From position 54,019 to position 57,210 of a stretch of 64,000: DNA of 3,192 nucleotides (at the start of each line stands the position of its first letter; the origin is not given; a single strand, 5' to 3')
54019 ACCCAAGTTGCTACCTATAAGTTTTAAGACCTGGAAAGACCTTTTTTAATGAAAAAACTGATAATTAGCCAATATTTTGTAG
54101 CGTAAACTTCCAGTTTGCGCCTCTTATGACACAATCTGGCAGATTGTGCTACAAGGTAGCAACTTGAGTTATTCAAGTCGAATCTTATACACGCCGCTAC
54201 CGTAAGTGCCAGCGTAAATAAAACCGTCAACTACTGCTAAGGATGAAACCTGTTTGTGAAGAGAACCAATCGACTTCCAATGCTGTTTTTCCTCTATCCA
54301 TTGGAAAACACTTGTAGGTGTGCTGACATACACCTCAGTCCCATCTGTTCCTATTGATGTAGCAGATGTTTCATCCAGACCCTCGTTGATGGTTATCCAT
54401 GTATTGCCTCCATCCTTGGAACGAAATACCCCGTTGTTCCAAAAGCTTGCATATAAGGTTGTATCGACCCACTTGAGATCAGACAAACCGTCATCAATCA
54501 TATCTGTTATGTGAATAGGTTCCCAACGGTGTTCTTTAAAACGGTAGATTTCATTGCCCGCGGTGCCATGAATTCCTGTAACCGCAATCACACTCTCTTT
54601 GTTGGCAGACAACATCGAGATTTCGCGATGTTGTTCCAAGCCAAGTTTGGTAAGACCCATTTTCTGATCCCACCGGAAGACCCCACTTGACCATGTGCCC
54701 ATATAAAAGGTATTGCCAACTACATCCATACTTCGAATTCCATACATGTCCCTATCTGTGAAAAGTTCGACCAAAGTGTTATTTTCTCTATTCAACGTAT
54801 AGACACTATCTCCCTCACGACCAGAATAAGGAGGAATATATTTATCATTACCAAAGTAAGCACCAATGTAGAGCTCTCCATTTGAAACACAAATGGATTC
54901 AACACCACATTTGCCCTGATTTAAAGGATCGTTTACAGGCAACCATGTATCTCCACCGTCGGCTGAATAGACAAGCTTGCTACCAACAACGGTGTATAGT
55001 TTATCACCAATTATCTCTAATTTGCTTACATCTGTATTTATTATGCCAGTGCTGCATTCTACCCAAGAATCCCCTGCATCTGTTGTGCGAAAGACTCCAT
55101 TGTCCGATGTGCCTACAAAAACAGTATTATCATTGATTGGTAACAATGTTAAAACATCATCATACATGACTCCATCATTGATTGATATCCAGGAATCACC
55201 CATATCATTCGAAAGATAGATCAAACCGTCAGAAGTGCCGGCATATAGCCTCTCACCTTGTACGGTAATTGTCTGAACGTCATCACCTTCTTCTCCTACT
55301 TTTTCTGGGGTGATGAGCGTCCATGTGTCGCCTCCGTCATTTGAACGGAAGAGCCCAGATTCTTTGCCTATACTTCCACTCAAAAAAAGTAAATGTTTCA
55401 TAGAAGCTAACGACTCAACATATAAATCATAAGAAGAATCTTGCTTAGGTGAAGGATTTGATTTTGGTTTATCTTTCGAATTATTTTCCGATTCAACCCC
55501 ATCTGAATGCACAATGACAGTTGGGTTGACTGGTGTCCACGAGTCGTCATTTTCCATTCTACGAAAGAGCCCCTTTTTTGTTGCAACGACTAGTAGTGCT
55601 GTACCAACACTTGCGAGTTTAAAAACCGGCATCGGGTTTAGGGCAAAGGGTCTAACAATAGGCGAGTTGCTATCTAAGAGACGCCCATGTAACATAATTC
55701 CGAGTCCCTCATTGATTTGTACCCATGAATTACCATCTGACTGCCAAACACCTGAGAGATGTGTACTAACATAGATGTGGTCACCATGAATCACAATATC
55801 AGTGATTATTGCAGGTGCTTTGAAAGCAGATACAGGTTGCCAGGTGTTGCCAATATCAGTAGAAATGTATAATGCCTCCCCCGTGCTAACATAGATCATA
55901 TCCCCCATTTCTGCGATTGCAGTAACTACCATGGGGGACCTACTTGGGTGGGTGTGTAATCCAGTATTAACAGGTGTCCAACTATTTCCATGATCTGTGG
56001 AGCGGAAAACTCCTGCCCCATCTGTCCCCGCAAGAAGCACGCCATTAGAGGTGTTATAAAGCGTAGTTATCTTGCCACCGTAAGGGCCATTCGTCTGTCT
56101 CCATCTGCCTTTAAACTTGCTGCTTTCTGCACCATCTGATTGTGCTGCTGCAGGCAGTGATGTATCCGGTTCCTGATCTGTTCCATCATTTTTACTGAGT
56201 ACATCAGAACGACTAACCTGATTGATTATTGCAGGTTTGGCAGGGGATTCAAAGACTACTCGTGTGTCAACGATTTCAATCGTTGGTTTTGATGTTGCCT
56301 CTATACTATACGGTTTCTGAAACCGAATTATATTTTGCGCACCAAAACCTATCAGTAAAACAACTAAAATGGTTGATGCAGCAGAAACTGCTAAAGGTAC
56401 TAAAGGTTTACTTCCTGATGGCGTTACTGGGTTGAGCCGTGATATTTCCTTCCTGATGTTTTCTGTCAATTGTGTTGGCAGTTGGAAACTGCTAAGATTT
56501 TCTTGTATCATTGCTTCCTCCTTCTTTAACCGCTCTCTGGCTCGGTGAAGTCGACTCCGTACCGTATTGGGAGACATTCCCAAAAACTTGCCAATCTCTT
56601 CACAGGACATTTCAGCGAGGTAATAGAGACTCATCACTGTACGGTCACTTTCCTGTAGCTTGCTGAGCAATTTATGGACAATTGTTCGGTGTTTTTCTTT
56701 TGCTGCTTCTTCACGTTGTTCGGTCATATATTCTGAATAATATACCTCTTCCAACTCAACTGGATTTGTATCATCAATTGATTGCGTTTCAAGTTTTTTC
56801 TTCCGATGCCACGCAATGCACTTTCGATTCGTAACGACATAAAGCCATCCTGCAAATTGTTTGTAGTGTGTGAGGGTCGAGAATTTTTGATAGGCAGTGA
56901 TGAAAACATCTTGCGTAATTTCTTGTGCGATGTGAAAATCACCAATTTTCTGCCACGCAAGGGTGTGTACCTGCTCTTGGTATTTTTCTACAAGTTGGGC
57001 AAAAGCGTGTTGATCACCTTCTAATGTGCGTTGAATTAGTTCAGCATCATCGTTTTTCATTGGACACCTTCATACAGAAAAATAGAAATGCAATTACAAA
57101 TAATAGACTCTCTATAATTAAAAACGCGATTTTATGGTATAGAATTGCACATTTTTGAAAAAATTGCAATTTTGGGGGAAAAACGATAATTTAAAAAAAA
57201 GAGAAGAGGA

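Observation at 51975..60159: Three tandem genes fuse an ECF sigma factor to a TM helix and a periplasmic sensor domain, two with BNR propellers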

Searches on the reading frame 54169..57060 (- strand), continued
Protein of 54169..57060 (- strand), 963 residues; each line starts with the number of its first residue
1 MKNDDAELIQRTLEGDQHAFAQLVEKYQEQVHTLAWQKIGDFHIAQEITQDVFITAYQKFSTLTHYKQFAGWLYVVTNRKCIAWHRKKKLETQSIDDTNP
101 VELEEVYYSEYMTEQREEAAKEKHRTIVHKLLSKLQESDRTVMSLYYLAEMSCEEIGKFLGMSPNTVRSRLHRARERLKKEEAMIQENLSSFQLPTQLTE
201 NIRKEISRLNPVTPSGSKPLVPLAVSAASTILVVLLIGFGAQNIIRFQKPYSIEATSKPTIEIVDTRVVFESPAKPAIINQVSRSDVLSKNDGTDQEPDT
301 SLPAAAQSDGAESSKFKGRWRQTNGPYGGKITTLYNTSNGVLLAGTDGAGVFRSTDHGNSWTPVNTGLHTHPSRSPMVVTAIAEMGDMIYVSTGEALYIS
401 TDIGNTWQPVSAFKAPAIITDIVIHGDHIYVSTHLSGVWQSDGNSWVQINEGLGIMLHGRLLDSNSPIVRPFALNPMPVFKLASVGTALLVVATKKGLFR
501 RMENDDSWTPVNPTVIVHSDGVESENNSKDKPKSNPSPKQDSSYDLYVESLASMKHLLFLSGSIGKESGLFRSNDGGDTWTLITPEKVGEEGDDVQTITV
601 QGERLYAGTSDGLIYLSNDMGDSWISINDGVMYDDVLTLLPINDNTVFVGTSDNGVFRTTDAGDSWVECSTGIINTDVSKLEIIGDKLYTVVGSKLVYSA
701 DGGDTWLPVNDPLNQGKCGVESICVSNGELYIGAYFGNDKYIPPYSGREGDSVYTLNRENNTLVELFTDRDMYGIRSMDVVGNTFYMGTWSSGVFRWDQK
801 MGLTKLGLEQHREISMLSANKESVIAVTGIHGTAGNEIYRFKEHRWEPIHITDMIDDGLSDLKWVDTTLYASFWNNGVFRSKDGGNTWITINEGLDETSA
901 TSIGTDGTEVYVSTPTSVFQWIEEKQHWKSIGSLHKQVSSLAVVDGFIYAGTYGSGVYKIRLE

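Call 50: fold_search(model_id=the predicted structure, library=pdb)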
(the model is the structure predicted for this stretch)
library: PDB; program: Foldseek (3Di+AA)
matches with E <= 10: 1785; with E <= 0.001: 1512
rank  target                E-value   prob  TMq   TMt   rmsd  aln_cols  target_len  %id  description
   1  9n77_LT               1.4e-20  1.00  0.34  0.37  11.2       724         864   10  SSU processome maturation and disassembly, State K (released 2025-11-05)
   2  5fkt_B                2.4e-20  1.00  0.39  0.49   9.0       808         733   13  Unraveling the first step of xyloglucan degradation by the soil saprophyte Cellvibrio japonicus through the functional (released 2015-11-04)
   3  7kn8_A                2.9e-20  1.00  0.40  0.51   9.8       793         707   15  Crystal structure of the GH74 xyloglucanase from Xanthomonas campestris (Xcc1752) (released 2021-05-26)
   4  6p2m_A                3.6e-20  1.00  0.27  0.34  13.1       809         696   13  Crystal structure of the Caldicellulosiruptor lactoaceticus GH74 (ClGH74a) enzyme in complex with LLG xyloglucan (released 2019-07-31)
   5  4a2l_D                4.7e-20  1.00  0.23  0.28  22.4       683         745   12  Structure of the periplasmic domain of the heparin and heparan sulphate sensing hybrid two component system BT4663 in  (released 2012-05-02)
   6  5fkr                  1.0e-19  1.00  0.41  0.51   8.6       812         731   14  Unraveling the first step of xyloglucan degradation by the soil saprophyte Cellvibrio japonicus through the functional a (released 2015-11-25)
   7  3ott_B                1.0e-19  1.00  0.24  0.31  20.6       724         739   12  Crystal Structure of the extracellular domain of the putative one component system BT4673 from B. thetaiotaomicron (released 2011-08-10)
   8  4a2l_B                1.0e-19  1.00  0.22  0.28  22.4       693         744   14  Structure of the periplasmic domain of the heparin and heparan sulphate sensing hybrid two component system BT4663 in  (released 2012-05-02)
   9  4a2l_E                1.2e-19  1.00  0.23  0.29  22.5       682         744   13  Structure of the periplasmic domain of the heparin and heparan sulphate sensing hybrid two component system BT4663 in  (released 2012-05-02)
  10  6p2o_A                1.3e-19  1.00  0.41  0.52   8.5       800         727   14  Crystal structure of Streptomyces rapamycinicus GH74 in complex with xyloglucan fragments XLLG and XXXG (released 2019-07-31)
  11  4a2m_B                1.6e-19  1.00  0.23  0.29  22.4       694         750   14  Structure of the periplasmic domain of the heparin and heparan sulphate sensing hybrid two component system BT4663 in  (released 2012-05-02)
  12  5fkt_A                1.8e-19  1.00  0.40  0.50   8.8       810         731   14  Unraveling the first step of xyloglucan degradation by the soil saprophyte Cellvibrio japonicus through the functional (released 2015-11-04)
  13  4a2l_F                2.0e-19  1.00  0.23  0.29  22.3       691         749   13  Structure of the periplasmic domain of the heparin and heparan sulphate sensing hybrid two component system BT4663 in  (released 2012-05-02)
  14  7kn8_B                2.5e-19  1.00  0.39  0.50  10.3       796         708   14  Crystal structure of the GH74 xyloglucanase from Xanthomonas campestris (Xcc1752) (released 2021-05-26)
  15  4lgn                  3.7e-19  1.00  0.40  0.49   8.8       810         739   14  The structure of Acidothermus cellulolyticus family 74 glycoside hydrolase (released 2013-12-11)
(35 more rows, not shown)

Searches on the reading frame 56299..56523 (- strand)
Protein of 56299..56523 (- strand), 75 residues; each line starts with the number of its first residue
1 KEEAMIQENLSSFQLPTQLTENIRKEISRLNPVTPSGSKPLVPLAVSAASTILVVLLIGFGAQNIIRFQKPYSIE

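Call 90: search_solved_structures(query=A7, max_evalue=10, show_alignments=3)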
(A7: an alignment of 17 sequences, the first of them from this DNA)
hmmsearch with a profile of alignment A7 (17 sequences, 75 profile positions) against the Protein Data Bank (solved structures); distinct sequences matched with E-value up to 10: 1.
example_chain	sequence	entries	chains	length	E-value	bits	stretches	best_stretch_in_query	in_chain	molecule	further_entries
8os0_A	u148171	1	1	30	0.0094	19.1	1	38-60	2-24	Notch 3 extracellular truncation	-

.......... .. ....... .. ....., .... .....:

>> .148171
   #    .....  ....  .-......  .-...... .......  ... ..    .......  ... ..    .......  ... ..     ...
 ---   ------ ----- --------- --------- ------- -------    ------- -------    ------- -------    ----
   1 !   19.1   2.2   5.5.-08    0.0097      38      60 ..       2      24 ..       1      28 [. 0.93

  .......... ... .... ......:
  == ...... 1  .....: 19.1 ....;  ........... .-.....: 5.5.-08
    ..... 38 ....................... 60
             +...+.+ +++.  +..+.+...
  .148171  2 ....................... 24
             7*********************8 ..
